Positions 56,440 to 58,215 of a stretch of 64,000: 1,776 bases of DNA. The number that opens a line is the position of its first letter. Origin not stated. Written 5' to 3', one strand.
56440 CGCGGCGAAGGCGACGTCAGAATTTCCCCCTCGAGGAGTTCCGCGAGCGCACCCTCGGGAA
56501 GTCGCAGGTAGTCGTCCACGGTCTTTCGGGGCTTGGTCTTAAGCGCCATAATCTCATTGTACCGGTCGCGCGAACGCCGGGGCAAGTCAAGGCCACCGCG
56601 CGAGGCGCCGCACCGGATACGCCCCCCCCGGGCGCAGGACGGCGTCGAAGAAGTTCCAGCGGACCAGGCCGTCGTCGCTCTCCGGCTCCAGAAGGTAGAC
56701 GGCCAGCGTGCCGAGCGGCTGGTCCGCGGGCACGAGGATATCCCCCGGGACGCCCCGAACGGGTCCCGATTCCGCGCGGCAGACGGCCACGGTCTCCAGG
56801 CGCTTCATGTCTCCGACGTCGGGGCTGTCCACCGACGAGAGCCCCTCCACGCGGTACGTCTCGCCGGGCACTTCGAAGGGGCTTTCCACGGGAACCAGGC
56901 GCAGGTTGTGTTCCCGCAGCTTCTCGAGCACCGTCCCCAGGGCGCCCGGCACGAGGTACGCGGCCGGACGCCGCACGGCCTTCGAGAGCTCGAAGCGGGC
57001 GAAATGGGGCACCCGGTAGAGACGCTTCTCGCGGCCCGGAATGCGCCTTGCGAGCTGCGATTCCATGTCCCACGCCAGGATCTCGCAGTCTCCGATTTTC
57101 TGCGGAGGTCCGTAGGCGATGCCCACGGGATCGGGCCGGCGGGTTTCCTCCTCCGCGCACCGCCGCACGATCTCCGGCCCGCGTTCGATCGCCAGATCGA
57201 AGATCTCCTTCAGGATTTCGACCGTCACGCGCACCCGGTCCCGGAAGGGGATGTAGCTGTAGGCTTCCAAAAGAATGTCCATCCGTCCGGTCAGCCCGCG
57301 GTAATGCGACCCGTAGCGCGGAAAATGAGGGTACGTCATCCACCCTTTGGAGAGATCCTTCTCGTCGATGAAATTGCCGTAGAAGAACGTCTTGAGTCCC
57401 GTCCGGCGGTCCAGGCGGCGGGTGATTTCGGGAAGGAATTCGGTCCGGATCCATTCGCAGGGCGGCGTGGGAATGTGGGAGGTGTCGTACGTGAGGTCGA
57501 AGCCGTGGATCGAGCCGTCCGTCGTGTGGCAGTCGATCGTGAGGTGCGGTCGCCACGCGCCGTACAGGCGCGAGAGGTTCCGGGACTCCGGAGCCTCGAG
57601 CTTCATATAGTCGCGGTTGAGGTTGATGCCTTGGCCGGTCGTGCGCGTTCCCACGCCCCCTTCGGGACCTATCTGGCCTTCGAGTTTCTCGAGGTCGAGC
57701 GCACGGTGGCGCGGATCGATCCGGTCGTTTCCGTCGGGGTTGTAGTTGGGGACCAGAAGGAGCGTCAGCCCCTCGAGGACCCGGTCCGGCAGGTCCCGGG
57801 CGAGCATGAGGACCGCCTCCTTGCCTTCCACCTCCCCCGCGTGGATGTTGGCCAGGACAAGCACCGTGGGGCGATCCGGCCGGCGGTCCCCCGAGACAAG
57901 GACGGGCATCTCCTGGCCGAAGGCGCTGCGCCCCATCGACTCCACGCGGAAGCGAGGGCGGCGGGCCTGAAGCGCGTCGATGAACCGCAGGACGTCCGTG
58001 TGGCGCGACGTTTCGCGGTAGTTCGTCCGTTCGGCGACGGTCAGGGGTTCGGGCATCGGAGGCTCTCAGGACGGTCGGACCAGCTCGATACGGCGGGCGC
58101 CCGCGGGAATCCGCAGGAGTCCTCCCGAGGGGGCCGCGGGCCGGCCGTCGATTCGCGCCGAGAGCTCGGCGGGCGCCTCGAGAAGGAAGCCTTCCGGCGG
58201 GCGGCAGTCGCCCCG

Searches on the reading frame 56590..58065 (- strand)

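Call 20: search_protein_families(library=pfam, proteins=[window:56590-58065:-], max_evalue=0.0001)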
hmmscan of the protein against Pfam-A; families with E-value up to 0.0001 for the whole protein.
window:56590-58065:- (492 aa): 1 family
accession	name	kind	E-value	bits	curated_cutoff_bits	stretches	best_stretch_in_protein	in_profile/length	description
PF00246.29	Peptidase_M14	-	1.1e-13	52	21.6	1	26-156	2-136/286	Zinc carboxypeptidase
